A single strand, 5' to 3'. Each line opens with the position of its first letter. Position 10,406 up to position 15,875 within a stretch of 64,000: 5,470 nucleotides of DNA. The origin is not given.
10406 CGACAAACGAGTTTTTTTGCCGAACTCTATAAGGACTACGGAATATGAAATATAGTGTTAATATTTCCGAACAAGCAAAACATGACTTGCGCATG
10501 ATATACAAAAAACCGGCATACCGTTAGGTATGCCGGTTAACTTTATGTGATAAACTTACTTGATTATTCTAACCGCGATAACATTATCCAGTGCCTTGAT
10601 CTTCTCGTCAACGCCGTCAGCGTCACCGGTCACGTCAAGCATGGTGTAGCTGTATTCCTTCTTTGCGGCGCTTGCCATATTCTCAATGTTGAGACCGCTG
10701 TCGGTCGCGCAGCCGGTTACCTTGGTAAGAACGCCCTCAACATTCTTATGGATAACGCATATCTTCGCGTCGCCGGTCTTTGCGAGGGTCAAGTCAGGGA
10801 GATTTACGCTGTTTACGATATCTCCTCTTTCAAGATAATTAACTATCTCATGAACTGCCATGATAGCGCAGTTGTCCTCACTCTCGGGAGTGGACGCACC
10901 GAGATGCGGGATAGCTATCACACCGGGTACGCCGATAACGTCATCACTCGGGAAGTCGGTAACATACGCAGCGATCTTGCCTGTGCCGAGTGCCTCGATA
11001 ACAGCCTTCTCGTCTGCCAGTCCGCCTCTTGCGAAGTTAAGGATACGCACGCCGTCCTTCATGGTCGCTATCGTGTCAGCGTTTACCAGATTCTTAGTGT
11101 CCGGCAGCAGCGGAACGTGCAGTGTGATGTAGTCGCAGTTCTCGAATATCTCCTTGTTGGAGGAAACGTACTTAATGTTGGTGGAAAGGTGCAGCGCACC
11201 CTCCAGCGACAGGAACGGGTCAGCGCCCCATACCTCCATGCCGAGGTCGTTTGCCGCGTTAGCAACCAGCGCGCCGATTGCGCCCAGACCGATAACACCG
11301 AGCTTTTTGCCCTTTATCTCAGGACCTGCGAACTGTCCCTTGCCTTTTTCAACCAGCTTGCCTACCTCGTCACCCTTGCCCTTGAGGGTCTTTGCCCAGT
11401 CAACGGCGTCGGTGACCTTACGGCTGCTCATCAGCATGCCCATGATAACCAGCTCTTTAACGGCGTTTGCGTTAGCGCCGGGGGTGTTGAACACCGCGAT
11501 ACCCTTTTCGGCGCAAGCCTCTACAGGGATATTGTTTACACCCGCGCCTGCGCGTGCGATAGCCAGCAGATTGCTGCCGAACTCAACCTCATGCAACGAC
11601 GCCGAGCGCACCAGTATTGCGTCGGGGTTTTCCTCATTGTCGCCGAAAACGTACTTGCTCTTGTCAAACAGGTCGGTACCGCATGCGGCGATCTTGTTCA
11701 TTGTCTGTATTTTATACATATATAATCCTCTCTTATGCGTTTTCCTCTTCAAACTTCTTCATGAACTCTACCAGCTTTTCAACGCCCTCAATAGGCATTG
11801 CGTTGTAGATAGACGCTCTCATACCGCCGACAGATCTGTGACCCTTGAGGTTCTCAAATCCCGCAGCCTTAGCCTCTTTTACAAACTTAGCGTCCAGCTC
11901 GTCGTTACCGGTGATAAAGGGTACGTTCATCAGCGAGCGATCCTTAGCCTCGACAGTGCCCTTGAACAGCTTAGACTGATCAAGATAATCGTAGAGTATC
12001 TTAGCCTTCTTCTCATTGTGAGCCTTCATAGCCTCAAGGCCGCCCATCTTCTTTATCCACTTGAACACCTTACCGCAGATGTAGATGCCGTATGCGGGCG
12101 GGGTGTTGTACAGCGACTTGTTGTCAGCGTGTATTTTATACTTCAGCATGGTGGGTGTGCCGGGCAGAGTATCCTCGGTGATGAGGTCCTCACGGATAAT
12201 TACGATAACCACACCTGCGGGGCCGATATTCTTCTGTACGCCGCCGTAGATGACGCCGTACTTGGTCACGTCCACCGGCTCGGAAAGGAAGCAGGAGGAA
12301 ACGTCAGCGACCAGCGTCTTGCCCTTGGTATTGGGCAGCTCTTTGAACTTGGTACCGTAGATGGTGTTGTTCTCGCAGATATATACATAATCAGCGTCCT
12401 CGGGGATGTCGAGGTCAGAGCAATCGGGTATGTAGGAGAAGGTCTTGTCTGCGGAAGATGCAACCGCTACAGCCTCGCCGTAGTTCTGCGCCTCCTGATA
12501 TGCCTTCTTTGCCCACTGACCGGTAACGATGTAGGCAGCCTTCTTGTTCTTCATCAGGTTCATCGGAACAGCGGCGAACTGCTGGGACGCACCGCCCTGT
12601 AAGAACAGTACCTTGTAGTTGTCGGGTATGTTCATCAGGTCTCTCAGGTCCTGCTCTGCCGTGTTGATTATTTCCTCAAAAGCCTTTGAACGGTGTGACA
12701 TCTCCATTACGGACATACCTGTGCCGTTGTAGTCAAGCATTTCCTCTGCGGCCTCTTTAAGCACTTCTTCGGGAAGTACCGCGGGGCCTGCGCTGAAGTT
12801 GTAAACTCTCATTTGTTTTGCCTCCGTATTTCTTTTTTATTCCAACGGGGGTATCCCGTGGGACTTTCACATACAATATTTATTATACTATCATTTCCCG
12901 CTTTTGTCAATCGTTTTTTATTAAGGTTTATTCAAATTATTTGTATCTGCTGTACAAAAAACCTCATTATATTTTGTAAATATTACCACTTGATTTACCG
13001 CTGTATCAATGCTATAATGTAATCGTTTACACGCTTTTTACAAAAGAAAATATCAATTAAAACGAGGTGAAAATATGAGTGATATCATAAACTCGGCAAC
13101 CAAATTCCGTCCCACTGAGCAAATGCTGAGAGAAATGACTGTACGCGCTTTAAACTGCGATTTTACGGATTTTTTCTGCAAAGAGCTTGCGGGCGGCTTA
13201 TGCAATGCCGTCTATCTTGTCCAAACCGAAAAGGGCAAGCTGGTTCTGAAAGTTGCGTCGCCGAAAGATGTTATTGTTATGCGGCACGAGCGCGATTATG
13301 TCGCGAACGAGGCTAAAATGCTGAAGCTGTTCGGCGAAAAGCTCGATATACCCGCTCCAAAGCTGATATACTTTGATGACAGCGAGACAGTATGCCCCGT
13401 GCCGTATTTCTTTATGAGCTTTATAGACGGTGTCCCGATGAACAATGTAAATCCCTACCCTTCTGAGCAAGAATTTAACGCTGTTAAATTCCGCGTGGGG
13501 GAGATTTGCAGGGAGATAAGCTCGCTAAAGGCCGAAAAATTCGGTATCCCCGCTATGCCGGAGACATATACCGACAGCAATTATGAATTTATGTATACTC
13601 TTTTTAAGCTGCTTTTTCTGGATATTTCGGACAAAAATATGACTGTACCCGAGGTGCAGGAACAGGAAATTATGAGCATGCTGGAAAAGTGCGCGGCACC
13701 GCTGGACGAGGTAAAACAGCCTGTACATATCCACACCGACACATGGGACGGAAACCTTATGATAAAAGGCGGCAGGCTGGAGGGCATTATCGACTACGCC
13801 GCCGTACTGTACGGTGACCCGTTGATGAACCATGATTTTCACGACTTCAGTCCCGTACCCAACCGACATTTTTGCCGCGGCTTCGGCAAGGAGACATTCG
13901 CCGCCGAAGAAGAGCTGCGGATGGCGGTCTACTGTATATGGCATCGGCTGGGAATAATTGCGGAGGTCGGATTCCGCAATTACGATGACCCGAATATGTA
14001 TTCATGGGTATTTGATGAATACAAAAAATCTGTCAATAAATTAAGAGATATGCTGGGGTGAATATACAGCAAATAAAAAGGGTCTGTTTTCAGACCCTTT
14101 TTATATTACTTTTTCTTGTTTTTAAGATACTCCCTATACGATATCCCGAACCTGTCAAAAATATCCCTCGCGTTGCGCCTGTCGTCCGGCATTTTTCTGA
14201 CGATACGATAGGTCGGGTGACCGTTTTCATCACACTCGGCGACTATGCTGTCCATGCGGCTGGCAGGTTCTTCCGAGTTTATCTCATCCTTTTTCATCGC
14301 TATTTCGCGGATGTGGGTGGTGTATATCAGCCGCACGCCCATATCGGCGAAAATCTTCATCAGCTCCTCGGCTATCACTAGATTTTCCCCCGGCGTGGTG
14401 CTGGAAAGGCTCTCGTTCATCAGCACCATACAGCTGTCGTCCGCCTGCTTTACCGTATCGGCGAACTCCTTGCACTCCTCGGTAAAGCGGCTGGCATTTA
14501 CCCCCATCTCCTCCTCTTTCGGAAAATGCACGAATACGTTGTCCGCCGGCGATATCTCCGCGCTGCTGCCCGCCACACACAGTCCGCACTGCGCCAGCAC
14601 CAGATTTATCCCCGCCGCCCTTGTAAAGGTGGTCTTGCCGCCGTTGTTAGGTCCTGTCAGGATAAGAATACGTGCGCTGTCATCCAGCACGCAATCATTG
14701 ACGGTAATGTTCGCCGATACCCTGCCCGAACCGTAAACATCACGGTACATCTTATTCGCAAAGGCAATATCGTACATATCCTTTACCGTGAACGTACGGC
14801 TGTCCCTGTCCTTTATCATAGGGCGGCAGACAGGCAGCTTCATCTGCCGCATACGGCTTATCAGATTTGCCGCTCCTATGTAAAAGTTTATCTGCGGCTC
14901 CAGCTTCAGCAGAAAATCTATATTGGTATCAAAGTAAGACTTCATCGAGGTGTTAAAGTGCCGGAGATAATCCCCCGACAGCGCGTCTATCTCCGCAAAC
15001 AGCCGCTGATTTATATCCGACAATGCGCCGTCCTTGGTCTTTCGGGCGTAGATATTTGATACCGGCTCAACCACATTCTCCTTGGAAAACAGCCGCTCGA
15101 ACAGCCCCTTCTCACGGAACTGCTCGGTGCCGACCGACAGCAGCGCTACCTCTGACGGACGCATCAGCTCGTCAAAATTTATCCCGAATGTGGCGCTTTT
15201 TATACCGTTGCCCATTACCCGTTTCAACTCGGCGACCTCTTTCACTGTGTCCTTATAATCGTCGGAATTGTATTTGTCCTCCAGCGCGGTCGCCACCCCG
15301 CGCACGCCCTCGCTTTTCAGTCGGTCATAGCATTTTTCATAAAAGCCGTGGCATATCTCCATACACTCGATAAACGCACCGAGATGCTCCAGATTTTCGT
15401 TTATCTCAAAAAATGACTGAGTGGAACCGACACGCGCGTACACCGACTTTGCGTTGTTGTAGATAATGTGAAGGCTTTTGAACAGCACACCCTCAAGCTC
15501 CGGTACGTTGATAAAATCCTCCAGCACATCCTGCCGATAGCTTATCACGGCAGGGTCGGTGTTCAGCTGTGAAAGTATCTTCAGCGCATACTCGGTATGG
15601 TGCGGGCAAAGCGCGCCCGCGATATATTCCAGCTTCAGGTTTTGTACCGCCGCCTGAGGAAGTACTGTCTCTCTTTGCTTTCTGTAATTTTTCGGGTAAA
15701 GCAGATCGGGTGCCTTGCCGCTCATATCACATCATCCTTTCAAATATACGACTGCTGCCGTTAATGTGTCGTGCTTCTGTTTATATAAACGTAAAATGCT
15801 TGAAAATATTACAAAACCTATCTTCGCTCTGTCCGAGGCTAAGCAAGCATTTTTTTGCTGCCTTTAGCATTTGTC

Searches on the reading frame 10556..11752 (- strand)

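Call 96: search_protein_families(library=pfam, proteins=[window:10556-11752:-], max_evalue=0.00001)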
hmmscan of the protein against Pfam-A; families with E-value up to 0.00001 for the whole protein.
window:10556-11752:- (398 aa): 3 families
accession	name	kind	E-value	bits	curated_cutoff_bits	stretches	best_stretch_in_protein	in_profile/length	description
PF02826.25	2-Hacid_dh_C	-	3e-37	128.1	25.1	1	105-285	3-178/178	D-isomer specific 2-hydroxyacid dehydrogenase, NAD binding domain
PF00389.36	2-Hacid_dh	-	5.1e-17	62.2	24.6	1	60-317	60-134/134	D-isomer specific 2-hydroxyacid dehydrogenase, catalytic domain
PF22629.2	ACT_AHAS_ss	-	1e-07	32.5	27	1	332-392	2-66/67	AHAS small subunit-like ACT domain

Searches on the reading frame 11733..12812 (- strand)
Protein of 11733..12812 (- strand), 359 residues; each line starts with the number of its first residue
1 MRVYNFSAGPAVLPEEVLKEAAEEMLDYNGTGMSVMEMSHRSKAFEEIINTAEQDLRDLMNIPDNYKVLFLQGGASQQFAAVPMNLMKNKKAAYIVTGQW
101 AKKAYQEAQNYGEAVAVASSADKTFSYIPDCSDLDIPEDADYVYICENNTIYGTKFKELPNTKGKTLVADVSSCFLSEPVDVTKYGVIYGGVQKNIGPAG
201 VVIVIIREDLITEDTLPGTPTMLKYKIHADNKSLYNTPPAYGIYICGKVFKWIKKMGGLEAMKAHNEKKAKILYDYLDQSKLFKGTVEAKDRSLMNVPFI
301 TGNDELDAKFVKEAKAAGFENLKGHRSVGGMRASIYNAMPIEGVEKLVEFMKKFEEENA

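Call 96: search_protein_families(library=pfam, proteins=[window:11733-12812:-], max_evalue=0.00001)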
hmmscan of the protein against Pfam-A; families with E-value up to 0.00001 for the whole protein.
window:11733-12812:- (359 aa): 1 family
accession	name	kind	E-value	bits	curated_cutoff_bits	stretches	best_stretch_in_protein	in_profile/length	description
PF00266.25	Aminotran_5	-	6.8e-51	173.8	21.5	1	3-347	1-371/371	Aminotransferase class-V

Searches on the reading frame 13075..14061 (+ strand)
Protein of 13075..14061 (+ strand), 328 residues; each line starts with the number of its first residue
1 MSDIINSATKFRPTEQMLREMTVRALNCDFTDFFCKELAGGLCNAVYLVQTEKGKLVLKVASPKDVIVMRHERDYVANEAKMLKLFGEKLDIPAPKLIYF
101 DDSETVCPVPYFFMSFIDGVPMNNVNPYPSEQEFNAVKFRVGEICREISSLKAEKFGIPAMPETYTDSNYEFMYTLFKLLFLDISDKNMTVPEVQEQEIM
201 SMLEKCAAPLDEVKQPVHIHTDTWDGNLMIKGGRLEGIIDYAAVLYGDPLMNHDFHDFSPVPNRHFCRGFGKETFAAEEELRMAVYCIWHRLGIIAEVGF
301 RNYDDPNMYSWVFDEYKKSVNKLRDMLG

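Call 96: search_protein_families(library=pfam, proteins=[window:13075-14061:+], max_evalue=0.00001)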
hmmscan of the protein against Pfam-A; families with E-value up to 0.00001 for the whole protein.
window:13075-14061:+ (328 aa): 1 family
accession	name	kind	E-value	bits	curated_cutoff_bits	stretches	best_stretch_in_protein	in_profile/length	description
PF01636.29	APH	-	8.7e-22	78.5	23.2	1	36-251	3-204/239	Phosphotransferase enzyme family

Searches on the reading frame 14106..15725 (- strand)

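Call 96: search_protein_families(library=pfam, proteins=[window:14106-15725:-], max_evalue=0.00001)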
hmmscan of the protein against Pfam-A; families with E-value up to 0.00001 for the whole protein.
window:14106-15725:- (539 aa): 1 family
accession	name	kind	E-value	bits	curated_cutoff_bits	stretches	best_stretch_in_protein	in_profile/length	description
PF00488.27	MutS_V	-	1.9e-19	70.8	30.2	1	354-484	1-132/188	MutS domain V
